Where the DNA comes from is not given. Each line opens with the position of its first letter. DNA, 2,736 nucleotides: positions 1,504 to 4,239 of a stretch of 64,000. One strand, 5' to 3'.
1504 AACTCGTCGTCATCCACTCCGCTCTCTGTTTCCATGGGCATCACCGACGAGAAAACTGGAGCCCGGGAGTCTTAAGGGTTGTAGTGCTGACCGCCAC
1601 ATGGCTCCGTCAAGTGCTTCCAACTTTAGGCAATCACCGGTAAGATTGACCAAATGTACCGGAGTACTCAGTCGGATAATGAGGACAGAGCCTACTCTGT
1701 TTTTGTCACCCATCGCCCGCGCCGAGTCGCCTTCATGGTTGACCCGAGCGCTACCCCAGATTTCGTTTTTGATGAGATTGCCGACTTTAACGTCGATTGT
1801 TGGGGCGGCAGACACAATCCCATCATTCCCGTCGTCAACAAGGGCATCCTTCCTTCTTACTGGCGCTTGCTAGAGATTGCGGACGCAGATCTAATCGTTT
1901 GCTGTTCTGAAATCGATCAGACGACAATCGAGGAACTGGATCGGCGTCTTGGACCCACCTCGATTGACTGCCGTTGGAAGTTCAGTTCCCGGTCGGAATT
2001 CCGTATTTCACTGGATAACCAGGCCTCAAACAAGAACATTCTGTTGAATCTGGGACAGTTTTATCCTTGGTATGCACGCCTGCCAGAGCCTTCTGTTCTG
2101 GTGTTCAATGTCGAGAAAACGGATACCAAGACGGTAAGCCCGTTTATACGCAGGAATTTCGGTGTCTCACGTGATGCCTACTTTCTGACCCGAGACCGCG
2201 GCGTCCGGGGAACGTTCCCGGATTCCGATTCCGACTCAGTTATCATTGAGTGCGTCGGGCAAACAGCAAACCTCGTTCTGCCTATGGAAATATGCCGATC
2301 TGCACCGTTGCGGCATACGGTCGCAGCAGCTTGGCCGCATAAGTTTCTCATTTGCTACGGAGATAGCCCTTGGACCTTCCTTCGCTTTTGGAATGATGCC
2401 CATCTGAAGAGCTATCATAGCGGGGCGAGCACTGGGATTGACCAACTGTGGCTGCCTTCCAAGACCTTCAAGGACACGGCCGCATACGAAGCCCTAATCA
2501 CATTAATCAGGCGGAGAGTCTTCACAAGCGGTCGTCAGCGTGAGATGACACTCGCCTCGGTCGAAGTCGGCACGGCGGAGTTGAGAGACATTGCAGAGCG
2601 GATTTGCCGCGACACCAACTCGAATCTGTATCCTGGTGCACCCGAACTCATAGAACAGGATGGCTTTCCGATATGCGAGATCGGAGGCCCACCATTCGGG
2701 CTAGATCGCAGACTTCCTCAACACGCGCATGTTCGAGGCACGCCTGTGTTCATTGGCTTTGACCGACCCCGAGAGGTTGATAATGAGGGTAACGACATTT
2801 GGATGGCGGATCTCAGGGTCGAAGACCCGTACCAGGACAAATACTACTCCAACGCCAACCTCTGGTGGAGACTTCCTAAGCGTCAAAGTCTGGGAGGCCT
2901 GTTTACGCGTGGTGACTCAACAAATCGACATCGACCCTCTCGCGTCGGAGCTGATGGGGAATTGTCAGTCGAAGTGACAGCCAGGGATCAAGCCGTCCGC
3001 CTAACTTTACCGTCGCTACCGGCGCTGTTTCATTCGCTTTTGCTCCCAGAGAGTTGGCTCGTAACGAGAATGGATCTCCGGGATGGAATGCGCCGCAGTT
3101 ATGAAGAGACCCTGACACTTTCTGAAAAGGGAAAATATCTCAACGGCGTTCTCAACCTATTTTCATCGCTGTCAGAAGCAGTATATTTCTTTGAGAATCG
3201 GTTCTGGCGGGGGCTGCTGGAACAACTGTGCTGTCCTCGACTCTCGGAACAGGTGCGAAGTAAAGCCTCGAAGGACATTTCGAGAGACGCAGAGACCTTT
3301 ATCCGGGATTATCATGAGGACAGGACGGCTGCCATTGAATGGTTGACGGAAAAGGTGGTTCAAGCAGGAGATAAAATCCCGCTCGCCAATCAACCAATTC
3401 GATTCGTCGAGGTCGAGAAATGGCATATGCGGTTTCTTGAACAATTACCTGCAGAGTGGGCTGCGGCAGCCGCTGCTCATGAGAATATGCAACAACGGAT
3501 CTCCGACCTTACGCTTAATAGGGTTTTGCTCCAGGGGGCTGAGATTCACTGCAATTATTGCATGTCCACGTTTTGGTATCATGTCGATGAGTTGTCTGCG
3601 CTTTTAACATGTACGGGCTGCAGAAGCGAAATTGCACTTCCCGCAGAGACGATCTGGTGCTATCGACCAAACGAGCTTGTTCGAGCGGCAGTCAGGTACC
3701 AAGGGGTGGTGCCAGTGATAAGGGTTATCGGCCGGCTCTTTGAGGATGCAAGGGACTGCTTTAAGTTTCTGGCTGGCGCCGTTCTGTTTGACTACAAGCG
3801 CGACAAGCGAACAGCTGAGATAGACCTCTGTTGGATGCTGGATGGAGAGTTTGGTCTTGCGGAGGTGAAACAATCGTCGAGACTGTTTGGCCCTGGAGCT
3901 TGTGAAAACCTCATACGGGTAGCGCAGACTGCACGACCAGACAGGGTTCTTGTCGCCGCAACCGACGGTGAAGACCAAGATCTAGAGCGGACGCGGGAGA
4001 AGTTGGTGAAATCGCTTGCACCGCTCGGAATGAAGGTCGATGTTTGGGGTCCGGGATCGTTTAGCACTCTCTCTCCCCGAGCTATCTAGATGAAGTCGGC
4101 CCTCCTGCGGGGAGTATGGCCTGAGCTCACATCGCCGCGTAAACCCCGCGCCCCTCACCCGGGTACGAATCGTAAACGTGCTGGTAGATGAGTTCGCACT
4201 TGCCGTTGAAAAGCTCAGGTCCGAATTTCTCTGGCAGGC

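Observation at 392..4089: HEPN/Ymh-like gene followed by an 811-aa Zn-ribbon + PD-(D/E)xK-like protein beside the Type I R-M system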

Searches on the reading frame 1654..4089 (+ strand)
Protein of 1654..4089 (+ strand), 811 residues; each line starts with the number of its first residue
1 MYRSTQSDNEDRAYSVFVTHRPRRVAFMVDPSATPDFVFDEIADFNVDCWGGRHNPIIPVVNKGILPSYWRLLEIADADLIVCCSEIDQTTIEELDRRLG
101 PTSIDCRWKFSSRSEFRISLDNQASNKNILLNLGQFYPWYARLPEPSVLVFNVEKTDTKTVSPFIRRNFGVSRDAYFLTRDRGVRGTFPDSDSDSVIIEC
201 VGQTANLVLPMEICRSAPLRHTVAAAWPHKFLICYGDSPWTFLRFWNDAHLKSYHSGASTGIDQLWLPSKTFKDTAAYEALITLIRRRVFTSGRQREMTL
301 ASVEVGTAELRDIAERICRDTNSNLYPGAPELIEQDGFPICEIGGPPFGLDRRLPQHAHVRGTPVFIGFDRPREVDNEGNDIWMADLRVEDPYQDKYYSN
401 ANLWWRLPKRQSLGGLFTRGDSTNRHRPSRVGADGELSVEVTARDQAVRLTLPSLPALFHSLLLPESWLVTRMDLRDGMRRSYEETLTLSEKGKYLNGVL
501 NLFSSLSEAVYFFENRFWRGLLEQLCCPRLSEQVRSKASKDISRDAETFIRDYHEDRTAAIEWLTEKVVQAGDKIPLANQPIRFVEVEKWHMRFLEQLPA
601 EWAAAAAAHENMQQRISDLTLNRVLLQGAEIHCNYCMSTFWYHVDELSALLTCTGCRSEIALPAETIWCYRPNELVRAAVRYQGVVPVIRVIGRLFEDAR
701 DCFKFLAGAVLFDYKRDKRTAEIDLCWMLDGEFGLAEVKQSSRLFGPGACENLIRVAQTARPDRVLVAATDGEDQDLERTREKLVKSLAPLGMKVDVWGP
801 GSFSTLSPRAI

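Call 3: search_protein_families(library=pfam, proteins=[window:1654-4089:+], max_evalue=0.1)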
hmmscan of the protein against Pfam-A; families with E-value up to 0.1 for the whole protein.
window:1654-4089:+ (811 aa): 0 families

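Call 4: search_protein_families(library=padloc, proteins=[window:1654-4089:+], max_evalue=0.1)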
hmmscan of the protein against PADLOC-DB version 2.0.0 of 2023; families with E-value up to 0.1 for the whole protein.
window:1654-4089:+ (811 aa): 0 families

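Call 5: search_protein_families(library=ncbifam, proteins=[window:1654-4089:+], max_evalue=0.1)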
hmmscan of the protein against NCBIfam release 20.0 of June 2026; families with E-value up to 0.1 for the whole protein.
window:1654-4089:+ (811 aa): 0 families

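Call 8: find_homologous_proteins(query=window:1654-4089:+)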
Query window:1654-4089:+ (811 aa): 28 proteins with E <= 0.001 among 8000 candidates.
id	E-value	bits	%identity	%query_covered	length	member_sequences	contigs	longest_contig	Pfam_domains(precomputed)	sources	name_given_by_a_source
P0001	0.0e+0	1842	100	97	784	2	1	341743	-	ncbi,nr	ncbi:MAG: hypothetical protein HY644_02630 [Acidobacteria bacterium]|nr:hypothetical protein [Acidob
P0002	4.9e-251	853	47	98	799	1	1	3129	-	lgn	-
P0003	2.4e-242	825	47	99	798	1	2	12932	-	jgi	jgi:hypothetical protein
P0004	5.4e-231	787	44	98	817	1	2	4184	-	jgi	jgi:hypothetical protein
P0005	3.5e-221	755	43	99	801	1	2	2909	-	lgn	-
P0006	8.4e-193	661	41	98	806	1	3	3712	-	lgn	-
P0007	5.0e-192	658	41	98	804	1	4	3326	-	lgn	-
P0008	1.6e-163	564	37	98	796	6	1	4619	-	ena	-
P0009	3.4e-154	533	35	97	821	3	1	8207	-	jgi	jgi:hypothetical protein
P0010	9.1e-153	528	37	98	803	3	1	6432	-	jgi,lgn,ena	-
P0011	3.6e-151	523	36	98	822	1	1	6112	-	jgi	jgi:hypothetical protein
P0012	6.7e-151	522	35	98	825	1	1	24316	-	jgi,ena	-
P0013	1.3e-150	521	34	98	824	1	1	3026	-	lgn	-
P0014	4.7e-150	519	36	98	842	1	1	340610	-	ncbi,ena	-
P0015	8.4e-149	515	35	98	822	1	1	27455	-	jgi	jgi:hypothetical protein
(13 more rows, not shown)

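Call 17: find_related_loci(query=A1, collection=genome_contigs, flank=10000)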
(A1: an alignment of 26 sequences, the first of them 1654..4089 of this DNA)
Query A1 (811 aa) in genome_contigs; peptide patterns used: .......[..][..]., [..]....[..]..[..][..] (x = any residue, [..] = any of these).
134 stretches matched a pattern; 66 encode a relative of the query (tblastn E <= 1e-3); 64 distinct loci.
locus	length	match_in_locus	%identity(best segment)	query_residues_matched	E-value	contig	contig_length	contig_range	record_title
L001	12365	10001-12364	37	11-805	1e-163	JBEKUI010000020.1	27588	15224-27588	MAG: Terriglobia bacterium isolate SPRUCE 578 SPRUCE_578_20, whole genome shotgun sequence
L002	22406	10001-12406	36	8-804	3e-154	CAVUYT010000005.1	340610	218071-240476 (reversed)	MAG: uncultured Acidobacteriota bacterium isolate MFD05513.bin.1.198 genome assembly, contig: contig_2429, whole genome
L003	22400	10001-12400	33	13-805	2e-148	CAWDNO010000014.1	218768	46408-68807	MAG: uncultured Acidobacteriota bacterium isolate MFD03346.bin.2.94 genome assembly, contig: contig_36574, whole genome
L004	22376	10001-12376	35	11-809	3e-141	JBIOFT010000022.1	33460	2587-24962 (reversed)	MAG: Terriglobales bacterium isolate GcC11-4 k141_2259099_length_33460_cov_23.0000, whole genome shotgun sequence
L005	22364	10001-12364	33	8-804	1e-124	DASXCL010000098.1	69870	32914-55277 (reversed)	MAG TPA_asm: Candidatus Angelobacter sp. isolate SMAG_U5059 k141_647550, whole genome shotgun sequence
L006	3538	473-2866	27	14-803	1e-93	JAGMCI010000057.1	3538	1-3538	MAG: candidate division WOR-3 bacterium isolate RS_16_8 ZL425.bin.8.fa_57, whole genome shotgun sequence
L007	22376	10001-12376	26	13-794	1e-81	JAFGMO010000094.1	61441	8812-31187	MAG: Candidatus Aminicenantes bacterium isolate Zod_Metabat.480 k87_13209987, whole genome shotgun sequence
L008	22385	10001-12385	34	14-804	3e-145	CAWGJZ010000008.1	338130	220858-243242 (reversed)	MAG: uncultured Acidobacteriota bacterium isolate MFD05705.bin.1.51 genome assembly, contig: contig_46058, whole genome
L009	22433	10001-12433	27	9-809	7e-69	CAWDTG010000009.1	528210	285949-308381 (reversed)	MAG: uncultured Acidobacteriaceae bacterium isolate MFD05377.bin.1.149 genome assembly, contig: contig_63560, whole geno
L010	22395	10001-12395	35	14-803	3e-133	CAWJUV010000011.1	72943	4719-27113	MAG: uncultured Acidobacteriota bacterium isolate MFD09671.bin.1.154 genome assembly, contig: contig_78978, whole genome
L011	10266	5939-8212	27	16-770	3e-68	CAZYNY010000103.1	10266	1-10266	MAG TPA_asm: uncultured Nitrospirota bacterium isolate binchicken_co213_54 genome assembly, contig: NODE_12756_length_10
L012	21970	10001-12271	25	21-791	1e-55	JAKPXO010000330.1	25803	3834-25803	MAG: Acidobacteriota bacterium isolate USPA_metabat.87 k141_699292, whole genome shotgun sequence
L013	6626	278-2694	30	12-800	4e-54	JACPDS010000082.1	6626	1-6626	MAG: Armatimonadetes bacterium isolate NC_groundwater_315_Ag_B-0.1um_31_7 GD18-4_B1_scaffold_544672, whole genome shotgu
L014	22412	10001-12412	24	14-792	1e-51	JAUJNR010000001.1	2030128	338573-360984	MAG: Pyrinomonadaceae bacterium isolate YX2bin36 opera_contig_1, whole genome shotgun sequence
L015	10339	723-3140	26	12-804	3e-75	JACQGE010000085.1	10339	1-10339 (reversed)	MAG: Acidobacteria bacterium isolate NC_groundwater_1065_Ag_S2p5_55_111 S_2p5_S6_coassembly_k141_2437423, whole genome s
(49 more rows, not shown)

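Call 18: find_related_loci(query=A1, collection=metagenome_contigs, flank=10000)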
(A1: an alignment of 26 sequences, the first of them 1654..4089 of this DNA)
Query A1 (811 aa) in metagenome_contigs; peptide patterns used: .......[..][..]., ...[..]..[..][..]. (x = any residue, [..] = any of these).
428 stretches matched a pattern; 171 encode a relative of the query (tblastn E <= 1e-3); the best 80 are kept; 80 distinct loci.
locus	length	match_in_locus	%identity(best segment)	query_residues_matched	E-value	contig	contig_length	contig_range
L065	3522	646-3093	40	11-807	0e+0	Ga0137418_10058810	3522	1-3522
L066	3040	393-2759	37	11-806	4e-174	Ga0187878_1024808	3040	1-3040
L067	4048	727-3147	35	9-804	4e-166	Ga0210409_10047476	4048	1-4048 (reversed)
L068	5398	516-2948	36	11-805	5e-162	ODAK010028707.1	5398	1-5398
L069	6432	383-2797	37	1-804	9e-160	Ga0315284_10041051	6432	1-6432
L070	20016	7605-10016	35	14-804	1e-156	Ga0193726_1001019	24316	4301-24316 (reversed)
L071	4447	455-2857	35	16-807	5e-155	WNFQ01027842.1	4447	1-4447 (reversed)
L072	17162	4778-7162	34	9-799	6e-151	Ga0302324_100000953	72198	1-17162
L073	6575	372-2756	34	9-799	1e-151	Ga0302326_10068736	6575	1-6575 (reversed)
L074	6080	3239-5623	35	16-804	4e-149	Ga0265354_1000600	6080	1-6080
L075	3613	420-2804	33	2-805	2e-153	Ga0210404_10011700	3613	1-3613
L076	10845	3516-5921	34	14-807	8e-147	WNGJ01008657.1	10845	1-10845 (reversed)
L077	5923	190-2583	34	14-804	2e-147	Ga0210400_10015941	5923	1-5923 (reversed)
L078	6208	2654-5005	33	11-803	6e-147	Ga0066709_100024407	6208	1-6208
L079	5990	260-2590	33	11-802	8e-147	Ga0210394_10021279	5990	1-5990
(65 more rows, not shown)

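Call 23: search_solved_structures(query=A1, max_evalue=10, show_alignments=2)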
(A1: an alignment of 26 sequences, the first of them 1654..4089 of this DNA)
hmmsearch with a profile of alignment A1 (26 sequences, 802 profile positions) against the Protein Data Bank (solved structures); distinct sequences matched with E-value up to 10: 0.

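Call 24: find_encoding_contigs(protein=P0001, flank=10000, max_places=3)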
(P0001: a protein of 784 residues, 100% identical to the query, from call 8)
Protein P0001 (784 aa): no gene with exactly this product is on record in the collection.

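Call 30: predict_structure(alignment_id=A1)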
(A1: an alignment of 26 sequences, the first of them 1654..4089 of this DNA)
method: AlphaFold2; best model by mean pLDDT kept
length: 811 residues; sequences in the alignment: 26
mean_pLDDT: 84.8   pTM: 0.81
mean pLDDT of the five models: 84.8, 84.2, 83.4, 82.7, 82.1
residues with pLDDT >= 90: 381; 70-90: 340; 50-70: 74; < 50: 16
segments of 3 or more residues with pLDDT < 50: 1-9, 256-259, 574-576
pLDDT, mean of each block of 10 residues (from residue 1): 36 86 94 93 93 92 93 92 94 91 86 80 89 76 82 81 93 92 92 92 87 75 66 93 90 56 89 92 88 78 94 95 89 85 70 78 75 81 92 71 86 83 70 92 86 89 79 81 76 94 90 89 78 65 76 81 76 57 91 86 77 91 92 87 88 89 86 91 91 89 93 80 94 95 89 92 95 92 94 94 75 51
secondary structure, 60 per line:
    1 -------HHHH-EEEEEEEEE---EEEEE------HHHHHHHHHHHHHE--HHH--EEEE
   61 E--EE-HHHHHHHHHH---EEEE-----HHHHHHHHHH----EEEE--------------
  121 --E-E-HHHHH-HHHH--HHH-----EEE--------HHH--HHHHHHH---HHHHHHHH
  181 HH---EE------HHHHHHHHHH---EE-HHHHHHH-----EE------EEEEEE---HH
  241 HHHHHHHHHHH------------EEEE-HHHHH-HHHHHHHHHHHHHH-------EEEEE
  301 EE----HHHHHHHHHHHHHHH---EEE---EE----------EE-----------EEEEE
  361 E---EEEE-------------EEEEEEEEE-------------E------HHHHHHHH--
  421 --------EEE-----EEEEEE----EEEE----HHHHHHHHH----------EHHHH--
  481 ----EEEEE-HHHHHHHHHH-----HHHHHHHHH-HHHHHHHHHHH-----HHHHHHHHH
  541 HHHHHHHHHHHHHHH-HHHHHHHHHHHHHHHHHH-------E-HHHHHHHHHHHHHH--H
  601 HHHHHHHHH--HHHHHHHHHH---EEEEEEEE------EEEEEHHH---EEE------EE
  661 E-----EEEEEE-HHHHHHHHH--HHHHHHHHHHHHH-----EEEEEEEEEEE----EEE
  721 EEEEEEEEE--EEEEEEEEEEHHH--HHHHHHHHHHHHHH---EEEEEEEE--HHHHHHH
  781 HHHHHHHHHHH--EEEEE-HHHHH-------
elements in order (helices of 4 or more, strands of 3 or more residues): H8-11 E13-21 E25-29 H36-48 E57-61 H67-76 E80-83 H89-98 E103-106 H127-131 H133-136 E147-149 H163-169 H173-182 H194-203 H210-216 E230-235 H239-251 E264-267 H269-273 H275-288 E296-302 H307-321 E325-327 E356-361 E365-368 E382-390 H411-418 E429-431 E437-442 E447-450 H455-463 H475-478 E485-489 H491-500 H506-514 H516-526 H532-555 H557-574 H584-597 H600-609 H612-621 E625-632 E639-643 E650-652 E659-661 E667-672 H674-682 H685-697 E703-713 E718-729 E732-741 H747-760 E764-771 H774-791 E794-798 H800-804

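Call 35: fold_search(model_id=the predicted structure, library=pdb)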
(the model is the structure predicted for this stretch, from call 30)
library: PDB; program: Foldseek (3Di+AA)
matches with E <= 10: 695; with E <= 0.001: 5
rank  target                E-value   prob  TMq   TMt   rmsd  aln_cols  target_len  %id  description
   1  8q3y_A                1.8e-05  1.00  0.17  0.27  18.5       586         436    8  Crystal structure of apo Can2 from Thermoanaerobacter brockii (released 2023-11-22)
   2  8q44_B                1.3e-04  0.99  0.18  0.29  17.9       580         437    8  Crystal structure of cA4-bound Can2 (E364R) in complex with oligo-T DNA (released 2023-11-22)
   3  1xmx                  2.5e-04  0.99  0.17  0.31  19.2       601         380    9  Crystal structure of protein VC1899 from Vibrio cholerae (released 2004-11-16)
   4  8bao_A                2.8e-04  1.00  0.13  0.27  10.6       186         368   10  Dysgonamonadaceae bacterium CRISPR ancillary nuclease 2 (released 2022-11-30)
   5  8bao_B                4.6e-04  1.00  0.13  0.27  10.4       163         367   11  Dysgonamonadaceae bacterium CRISPR ancillary nuclease 2 (released 2022-11-30)
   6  9u49_A                1.8e-03  1.00  0.13  0.25   4.7       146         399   16  crystal structure of Cdn1 in complex with cA4 (released 2026-02-04)
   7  6abh_C                2.5e-02  0.14  0.10  0.17  18.6       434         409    9  Structure of a natural red emitting luciferase from Phrixothrix hirtus (P1 crystal form) (released 2018-08-22)
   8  6aaa_A                2.8e-02  0.13  0.11  0.14  20.4       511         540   11  Structure of a blue-shifted Luciferase from Amydetes vivianii (released 2018-08-22)
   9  1v25_A                4.1e-02  0.14  0.11  0.16  19.2       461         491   10  Crystal structure of tt0168 from Thermus thermophilus HB8 (released 2004-07-27)
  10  3ivr_B                4.6e-02  0.18  0.12  0.20  16.9       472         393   12  CRYSTAL STRUCTURE OF PUTATIVE long-chain-fatty-acid CoA ligase FROM Rhodopseudomonas palustris CGA009 (released 2009-09-08)
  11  6abh_B                4.6e-02  0.14  0.11  0.18  18.4       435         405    9  Structure of a natural red emitting luciferase from Phrixothrix hirtus (P1 crystal form) (released 2018-08-22)
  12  7a9j                  4.9e-02  0.09  0.09  0.13  21.4       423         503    8  Crystal structure of the R395G mutant form of Coronafacic Acid Ligase from Pectobacterium brasiliense (released 2021-05-05)
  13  1v26_B                5.2e-02  0.13  0.11  0.15  19.4       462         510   11  Crystal structure of tt0168 from Thermus thermophilus HB8 (released 2004-07-27)
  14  5wys                  5.2e-02  0.11  0.11  0.14  20.1       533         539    8  luciferase with inhibitor 3i (released 2017-12-27)
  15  6nfl                  5.8e-02  0.38  0.07  0.25  18.1       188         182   12  Crystal Structure of the Cancer Genomic DNA Mutator APOBEC3B with loop 7 from APOBEC3G complexed with 2-HP (released 2019-12-25)
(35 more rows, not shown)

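Call 36: search_protein_representatives(alignment_id=A1)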
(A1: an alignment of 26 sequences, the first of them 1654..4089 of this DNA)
Query: 26 sequences, 802 profile positions. Proteins with E-value up to 0.001 (for the whole library): 3267; up to 1e-10: 1756; up to 1e-30: 627. The best 150 are listed.
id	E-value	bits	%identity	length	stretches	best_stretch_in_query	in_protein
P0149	0.0e+00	1174.5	-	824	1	2-802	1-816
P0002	0.0e+00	1145.3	-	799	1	2-800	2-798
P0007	0.0e+00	1033.2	-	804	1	1-800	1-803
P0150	5.0e-287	970.8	-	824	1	4-800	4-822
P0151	1.2e-279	946.4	-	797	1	4-799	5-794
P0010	2.4e-274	928.8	-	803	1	3-797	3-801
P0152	2.7e-257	872.4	-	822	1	3-799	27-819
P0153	5.3e-245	831.8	-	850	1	3-797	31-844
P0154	2.4e-229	780.0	-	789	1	5-794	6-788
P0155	4.0e-218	742.9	-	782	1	6-794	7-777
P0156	5.1e-217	739.2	-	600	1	197-800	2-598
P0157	6.5e-206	702.5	-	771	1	3-794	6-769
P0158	7.0e-194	662.7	-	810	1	2-797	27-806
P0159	1.5e-187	641.8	-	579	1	4-560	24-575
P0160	1.3e-180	618.8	-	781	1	3-796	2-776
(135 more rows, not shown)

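Call 39: search_protein_families(library=pfam, alignment_id=A2, max_evalue=0.01)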
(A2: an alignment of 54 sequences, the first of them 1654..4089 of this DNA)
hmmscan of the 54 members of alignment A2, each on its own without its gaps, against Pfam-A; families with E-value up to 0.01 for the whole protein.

A. member 1, window:1654-4089:+ (811 aa): 0 families

B. families by the number of members that match (of 54 scanned): 8 families
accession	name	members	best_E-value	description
PF12760.12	Zn_ribbon_IS1595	4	5.2e-05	Transposase zinc-ribbon domain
PF08274.17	Zn_Ribbon_YjdM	2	0.0011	PhnA Zinc-Ribbon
PF08271.17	Zn_Ribbon_TF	2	0.0013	TFIIB zinc-binding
PF15135.11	UPF0515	2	0.0058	Uncharacterised protein UPF0515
PF13717.11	Zn_ribbon_4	1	0.002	zinc-ribbon domain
PF13963.11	Transpos_assoc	1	0.0027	Transposase-associated domain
PF24731.1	DUF7683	1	0.0052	Domain of unknown function (DUF7683)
PF11781.13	Zn_ribbon_RRN7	1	0.01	Zinc-finger of RNA-polymerase I-specific TFIIB, Rrn7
